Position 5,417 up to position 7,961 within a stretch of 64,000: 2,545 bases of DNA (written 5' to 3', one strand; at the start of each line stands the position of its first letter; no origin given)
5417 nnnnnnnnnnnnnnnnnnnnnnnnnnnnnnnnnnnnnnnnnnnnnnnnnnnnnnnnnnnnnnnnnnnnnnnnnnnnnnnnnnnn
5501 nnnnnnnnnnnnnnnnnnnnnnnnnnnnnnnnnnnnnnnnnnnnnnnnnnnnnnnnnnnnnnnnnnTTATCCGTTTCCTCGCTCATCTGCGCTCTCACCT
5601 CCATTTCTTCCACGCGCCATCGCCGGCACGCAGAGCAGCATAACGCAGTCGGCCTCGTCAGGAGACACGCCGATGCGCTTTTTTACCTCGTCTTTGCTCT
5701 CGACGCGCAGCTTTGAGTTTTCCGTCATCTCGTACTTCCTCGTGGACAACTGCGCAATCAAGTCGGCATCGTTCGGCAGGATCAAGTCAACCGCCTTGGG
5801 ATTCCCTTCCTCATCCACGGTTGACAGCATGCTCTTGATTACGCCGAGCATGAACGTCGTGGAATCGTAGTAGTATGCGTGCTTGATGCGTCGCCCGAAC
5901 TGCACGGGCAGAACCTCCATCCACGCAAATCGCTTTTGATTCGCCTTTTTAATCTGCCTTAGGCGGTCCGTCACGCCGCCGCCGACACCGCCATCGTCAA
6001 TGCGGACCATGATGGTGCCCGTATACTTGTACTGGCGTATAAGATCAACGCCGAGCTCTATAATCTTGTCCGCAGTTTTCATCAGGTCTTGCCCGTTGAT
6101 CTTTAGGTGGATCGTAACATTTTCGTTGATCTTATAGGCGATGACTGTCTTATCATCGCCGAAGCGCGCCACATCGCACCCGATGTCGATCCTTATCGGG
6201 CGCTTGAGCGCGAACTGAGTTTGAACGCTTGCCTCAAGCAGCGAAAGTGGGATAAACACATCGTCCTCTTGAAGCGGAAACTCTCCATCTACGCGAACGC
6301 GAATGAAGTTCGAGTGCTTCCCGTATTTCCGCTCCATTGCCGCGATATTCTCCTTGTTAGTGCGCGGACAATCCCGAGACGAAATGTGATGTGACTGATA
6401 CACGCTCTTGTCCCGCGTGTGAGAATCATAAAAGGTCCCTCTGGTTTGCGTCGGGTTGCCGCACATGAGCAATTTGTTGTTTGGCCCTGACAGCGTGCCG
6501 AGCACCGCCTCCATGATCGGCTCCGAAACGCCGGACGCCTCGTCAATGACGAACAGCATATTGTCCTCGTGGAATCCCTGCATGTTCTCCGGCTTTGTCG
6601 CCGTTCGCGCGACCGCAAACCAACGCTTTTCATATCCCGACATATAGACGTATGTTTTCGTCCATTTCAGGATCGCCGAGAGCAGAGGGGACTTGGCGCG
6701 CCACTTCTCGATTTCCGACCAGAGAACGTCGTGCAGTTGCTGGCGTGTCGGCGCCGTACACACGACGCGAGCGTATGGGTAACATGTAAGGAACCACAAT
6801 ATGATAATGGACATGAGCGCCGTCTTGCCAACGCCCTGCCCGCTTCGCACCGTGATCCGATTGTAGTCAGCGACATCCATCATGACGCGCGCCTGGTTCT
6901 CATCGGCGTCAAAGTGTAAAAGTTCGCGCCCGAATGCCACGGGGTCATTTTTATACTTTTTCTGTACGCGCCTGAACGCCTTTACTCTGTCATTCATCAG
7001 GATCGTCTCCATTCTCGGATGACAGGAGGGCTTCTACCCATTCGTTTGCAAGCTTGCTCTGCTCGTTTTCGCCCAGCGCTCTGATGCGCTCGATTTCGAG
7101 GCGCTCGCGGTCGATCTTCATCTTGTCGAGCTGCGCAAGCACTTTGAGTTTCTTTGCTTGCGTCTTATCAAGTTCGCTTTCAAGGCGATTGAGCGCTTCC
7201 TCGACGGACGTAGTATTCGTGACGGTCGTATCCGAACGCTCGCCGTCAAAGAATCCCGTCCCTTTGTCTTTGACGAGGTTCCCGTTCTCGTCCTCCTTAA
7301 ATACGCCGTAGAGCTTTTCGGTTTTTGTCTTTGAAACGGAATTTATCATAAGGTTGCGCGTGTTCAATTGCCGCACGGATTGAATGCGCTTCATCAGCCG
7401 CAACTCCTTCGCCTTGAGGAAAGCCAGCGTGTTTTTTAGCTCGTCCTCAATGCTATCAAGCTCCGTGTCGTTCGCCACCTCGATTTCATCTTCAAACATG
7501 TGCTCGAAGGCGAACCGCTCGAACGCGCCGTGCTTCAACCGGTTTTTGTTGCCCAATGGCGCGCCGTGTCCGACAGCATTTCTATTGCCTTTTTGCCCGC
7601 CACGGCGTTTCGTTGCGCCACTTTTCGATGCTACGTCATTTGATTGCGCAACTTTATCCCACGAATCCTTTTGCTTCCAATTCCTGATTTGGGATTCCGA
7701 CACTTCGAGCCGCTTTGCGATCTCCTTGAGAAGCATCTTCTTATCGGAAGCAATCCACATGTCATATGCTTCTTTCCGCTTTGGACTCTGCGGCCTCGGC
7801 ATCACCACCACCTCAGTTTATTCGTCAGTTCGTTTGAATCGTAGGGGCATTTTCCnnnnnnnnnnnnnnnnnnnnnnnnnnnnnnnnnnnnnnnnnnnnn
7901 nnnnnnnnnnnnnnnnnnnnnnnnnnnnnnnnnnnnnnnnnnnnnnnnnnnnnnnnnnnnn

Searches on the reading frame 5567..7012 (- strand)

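Call 19: search_protein_families(library=pfam, max_evalue=0.001, proteins=[window:5567-7012:-])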
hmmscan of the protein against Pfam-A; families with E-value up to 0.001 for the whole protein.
window:5567-7012:- (481 aa): 3 families
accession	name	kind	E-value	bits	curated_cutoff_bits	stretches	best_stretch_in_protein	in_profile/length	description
PF13245.12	AAA_19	-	1.2e-07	32.4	25.1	1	51-190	12-129/134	AAA domain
PF13604.12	AAA_30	-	6.3e-06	26.5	27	1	37-190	3-128/191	AAA domain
PF05127.21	NAT10_TcmA_helicase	-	0.00019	21.8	22.7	1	55-171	2-110/176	RNA cytidine acetyltransferase NAT10/TcmA, helicase domain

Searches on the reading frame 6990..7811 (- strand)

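Call 49: search_protein_families(library=pfam, max_evalue=0.001, proteins=[window:6990-7811:-])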
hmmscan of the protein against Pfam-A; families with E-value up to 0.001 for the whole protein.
window:6990-7811:- (273 aa): 3 families
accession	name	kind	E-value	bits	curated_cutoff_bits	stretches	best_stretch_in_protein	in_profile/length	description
PF10668.15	Phage_terminase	-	7.7e-20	70.8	22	1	4-69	1-66/67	Phage terminase small subunit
PF01527.26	HTH_Tnp_1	-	0.0003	21.4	24.1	1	25-56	23-53/75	Transposase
PF06056.18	Terminase_5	-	0.00063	20.1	20.3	0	29-55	17-43/58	Putative ATPase subunit of terminase (gpP-like)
